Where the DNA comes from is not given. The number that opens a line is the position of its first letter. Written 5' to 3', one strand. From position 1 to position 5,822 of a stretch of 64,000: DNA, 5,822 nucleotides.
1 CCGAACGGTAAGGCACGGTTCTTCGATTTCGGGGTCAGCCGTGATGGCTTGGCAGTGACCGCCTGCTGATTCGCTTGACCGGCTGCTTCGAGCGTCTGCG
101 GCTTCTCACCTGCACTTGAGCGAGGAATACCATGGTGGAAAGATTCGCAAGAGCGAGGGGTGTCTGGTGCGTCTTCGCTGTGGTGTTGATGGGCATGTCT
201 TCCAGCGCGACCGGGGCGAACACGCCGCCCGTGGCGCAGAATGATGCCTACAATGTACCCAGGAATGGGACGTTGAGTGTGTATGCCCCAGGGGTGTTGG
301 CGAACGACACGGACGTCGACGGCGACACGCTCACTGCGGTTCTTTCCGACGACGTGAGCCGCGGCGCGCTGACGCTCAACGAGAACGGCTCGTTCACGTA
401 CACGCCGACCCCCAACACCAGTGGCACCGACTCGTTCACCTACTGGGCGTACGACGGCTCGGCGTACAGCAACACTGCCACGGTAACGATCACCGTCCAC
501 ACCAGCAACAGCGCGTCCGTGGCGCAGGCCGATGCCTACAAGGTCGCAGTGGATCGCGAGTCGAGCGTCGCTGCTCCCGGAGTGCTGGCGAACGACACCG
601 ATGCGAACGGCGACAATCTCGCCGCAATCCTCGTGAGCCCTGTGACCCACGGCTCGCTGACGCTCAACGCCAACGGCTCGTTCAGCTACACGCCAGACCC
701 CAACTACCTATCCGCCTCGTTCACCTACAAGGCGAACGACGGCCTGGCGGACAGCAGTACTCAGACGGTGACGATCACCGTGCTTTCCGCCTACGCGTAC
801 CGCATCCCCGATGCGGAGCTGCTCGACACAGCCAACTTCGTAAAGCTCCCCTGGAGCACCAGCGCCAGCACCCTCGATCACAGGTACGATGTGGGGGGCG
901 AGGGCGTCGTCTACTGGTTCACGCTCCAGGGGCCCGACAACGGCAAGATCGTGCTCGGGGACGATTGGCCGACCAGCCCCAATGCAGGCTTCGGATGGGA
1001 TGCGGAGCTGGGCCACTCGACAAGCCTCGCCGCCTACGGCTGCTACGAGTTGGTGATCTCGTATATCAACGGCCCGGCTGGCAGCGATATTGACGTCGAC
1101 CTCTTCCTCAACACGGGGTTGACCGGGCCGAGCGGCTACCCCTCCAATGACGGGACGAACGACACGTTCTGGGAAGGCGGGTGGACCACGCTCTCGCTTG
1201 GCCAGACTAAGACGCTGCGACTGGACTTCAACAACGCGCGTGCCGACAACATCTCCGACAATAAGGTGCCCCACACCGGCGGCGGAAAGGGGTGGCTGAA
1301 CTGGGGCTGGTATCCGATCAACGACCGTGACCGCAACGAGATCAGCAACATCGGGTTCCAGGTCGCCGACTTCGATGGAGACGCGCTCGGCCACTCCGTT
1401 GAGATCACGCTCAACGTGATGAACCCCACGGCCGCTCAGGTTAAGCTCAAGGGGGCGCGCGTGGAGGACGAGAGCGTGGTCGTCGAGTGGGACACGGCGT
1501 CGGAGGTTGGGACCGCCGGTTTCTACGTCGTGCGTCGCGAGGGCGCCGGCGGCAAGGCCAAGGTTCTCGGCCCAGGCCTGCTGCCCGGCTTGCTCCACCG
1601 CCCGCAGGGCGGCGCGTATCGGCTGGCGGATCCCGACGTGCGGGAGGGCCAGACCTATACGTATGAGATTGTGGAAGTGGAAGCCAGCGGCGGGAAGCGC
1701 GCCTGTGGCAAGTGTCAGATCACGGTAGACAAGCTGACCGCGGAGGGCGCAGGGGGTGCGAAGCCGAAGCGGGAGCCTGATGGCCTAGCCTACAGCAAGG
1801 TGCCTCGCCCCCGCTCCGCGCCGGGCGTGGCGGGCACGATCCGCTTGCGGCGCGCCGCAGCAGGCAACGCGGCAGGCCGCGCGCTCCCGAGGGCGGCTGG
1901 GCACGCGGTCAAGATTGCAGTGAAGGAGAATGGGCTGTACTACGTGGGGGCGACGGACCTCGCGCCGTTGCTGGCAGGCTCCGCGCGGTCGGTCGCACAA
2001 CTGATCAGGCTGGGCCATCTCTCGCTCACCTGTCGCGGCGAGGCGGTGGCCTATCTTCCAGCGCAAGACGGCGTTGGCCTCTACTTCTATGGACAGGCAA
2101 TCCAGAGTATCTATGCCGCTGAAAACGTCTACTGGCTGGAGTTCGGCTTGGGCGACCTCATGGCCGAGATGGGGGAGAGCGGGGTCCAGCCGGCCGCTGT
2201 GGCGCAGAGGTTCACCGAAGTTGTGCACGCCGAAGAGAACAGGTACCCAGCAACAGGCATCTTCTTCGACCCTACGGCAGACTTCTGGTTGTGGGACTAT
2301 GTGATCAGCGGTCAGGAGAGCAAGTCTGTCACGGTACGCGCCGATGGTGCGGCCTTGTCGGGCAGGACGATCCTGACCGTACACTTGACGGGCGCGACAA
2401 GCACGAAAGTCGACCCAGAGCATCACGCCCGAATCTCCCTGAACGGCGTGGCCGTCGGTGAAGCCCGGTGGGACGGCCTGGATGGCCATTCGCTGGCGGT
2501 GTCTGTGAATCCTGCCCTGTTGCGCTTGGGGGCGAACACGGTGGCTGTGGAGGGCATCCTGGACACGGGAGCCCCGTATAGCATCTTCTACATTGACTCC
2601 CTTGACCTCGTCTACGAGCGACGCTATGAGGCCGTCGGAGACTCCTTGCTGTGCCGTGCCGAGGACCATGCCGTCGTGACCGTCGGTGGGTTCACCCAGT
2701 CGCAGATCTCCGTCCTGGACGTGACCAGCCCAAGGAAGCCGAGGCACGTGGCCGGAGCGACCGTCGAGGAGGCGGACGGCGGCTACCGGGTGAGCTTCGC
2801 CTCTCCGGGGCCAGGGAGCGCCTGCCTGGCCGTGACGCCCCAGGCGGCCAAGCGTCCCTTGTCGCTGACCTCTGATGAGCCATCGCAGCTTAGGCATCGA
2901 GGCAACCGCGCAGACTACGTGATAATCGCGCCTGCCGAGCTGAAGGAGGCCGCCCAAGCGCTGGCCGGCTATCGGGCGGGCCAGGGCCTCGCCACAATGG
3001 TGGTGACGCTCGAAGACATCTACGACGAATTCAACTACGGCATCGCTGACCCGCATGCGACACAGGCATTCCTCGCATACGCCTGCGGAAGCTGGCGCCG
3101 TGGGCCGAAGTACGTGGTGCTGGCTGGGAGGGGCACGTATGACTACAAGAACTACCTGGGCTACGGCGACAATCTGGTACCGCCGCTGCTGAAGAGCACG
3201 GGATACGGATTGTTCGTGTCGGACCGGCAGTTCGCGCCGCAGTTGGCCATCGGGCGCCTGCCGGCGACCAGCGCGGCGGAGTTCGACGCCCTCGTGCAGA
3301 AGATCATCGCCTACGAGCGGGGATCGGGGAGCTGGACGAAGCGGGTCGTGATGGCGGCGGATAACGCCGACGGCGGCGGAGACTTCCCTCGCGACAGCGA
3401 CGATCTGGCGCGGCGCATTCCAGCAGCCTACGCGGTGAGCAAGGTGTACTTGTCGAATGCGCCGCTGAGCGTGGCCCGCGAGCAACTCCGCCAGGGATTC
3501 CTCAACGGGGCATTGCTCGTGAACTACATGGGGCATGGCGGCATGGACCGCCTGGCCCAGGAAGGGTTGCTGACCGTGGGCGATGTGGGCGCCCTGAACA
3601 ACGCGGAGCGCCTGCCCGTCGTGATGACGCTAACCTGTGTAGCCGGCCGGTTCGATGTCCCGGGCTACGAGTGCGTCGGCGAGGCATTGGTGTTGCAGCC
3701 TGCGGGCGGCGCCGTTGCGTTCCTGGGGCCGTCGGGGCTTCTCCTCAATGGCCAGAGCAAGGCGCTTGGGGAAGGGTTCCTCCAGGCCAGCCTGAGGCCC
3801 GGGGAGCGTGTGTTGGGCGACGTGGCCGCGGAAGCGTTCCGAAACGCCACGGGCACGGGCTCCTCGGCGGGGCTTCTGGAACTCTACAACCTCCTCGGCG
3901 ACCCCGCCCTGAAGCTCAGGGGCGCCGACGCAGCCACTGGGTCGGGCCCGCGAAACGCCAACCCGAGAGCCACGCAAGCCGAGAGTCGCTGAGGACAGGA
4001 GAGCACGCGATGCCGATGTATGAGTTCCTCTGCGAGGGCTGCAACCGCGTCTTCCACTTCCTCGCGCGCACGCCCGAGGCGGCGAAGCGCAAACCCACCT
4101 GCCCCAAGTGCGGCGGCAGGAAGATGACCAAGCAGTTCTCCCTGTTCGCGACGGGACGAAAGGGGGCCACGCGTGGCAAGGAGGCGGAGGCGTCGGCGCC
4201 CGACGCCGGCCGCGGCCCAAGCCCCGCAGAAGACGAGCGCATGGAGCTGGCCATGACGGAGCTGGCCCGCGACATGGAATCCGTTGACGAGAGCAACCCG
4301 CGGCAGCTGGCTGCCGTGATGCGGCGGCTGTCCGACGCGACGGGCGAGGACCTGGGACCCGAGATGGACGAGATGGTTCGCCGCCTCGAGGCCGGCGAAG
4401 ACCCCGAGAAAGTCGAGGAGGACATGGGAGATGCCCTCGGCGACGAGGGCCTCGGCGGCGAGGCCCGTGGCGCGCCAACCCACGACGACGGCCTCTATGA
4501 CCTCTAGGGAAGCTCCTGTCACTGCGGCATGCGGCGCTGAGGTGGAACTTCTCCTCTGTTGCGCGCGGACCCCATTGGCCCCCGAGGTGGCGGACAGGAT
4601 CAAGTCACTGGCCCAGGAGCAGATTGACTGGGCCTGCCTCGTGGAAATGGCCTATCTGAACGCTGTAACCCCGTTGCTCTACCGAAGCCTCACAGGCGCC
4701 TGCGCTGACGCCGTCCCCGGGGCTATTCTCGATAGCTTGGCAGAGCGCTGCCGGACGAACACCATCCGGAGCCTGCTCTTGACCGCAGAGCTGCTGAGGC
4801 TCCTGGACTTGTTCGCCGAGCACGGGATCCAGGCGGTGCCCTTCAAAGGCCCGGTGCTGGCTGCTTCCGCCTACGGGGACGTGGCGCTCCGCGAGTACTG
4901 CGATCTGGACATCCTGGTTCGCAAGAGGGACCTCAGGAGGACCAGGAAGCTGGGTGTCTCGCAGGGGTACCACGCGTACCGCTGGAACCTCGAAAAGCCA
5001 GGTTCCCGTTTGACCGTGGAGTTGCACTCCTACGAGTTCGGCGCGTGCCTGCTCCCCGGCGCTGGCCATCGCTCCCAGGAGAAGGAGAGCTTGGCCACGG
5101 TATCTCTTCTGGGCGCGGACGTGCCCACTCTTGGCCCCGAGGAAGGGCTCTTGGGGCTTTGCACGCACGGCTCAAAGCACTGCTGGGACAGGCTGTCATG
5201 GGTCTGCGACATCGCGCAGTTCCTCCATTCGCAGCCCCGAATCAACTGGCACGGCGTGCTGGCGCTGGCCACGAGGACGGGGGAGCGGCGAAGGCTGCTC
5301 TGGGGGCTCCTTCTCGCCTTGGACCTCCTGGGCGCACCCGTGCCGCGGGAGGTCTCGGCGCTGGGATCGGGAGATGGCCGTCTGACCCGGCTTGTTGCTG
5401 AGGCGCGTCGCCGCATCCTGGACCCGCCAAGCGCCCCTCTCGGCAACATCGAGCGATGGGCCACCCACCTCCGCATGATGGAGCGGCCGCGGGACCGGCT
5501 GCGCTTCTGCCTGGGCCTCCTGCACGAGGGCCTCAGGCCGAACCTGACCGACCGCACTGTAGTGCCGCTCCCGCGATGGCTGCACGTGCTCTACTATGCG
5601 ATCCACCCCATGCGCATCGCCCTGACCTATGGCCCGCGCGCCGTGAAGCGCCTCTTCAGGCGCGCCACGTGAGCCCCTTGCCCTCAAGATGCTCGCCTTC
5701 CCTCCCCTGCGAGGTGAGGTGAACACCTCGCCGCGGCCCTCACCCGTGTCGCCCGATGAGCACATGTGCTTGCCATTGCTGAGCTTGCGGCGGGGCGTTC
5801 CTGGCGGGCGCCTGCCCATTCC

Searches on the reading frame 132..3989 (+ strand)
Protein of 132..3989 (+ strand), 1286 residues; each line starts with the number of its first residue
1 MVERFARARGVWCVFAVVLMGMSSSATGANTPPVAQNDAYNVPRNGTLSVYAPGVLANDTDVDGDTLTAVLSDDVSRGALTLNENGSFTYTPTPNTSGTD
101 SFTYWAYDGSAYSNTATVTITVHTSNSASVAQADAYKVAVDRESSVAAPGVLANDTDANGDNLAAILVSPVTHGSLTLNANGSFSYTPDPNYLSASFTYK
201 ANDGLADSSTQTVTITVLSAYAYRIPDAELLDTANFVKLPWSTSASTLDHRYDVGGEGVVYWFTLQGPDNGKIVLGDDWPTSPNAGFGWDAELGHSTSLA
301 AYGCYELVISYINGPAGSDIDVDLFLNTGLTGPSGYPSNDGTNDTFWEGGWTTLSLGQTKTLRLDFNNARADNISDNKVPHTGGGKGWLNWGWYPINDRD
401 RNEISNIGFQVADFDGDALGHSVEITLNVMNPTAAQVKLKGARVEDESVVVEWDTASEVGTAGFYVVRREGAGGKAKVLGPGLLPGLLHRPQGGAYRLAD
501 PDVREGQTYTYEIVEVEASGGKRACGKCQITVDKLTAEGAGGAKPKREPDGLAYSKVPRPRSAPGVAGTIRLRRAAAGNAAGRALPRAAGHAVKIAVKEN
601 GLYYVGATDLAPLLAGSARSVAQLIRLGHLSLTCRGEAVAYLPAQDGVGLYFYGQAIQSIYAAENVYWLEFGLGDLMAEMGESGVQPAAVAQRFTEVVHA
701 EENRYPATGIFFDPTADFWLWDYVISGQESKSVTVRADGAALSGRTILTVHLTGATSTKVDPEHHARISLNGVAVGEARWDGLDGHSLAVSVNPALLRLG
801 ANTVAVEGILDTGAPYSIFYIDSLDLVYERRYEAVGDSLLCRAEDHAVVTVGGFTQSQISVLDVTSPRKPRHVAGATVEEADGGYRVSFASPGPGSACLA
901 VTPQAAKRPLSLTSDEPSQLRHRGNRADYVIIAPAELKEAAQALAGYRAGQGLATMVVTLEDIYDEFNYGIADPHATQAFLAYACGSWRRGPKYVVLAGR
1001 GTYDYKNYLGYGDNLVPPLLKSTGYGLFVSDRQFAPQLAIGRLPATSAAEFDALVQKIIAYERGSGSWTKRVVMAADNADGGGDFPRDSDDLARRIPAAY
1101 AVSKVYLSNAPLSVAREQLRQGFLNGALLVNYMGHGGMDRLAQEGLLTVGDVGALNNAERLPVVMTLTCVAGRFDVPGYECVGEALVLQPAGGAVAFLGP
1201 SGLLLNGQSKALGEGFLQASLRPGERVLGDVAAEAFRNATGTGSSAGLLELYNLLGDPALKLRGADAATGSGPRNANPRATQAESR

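Call 54: search_protein_families(library=pfam, proteins=[window:132-3989:+], max_evalue=0.01)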
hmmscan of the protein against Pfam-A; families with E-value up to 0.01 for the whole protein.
window:132-3989:+ (1286 aa): 4 families
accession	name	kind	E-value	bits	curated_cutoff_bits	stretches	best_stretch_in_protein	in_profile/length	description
PF01364.23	Peptidase_C25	-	7.9e-79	266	23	1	929-1262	1-374/374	Peptidase family C25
PF17963.7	Big_9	-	5.9e-36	123.7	23.6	2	30-121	1-89/89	Bacterial Ig domain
PF17803.7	Cadherin_4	-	3e-32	111.4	25.1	2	116-186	1-71/71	Bacterial cadherin-like domain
PF17892.7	Cadherin_5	-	2.4e-31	107.9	26.5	2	30-122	2-97/98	Cadherin-like domain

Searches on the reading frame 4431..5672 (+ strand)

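Call 47: search_protein_families(library=pfam, proteins=[window:4431-5672:+], max_evalue=0.001)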
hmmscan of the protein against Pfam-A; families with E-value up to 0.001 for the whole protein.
window:4431-5672:+ (413 aa): 1 family
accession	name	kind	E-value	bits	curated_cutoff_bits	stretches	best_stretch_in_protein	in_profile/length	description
PF14907.12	NTP_transf_5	-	3.9e-51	174.5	31.2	1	64-301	2-249/249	Uncharacterised nucleotidyltransferase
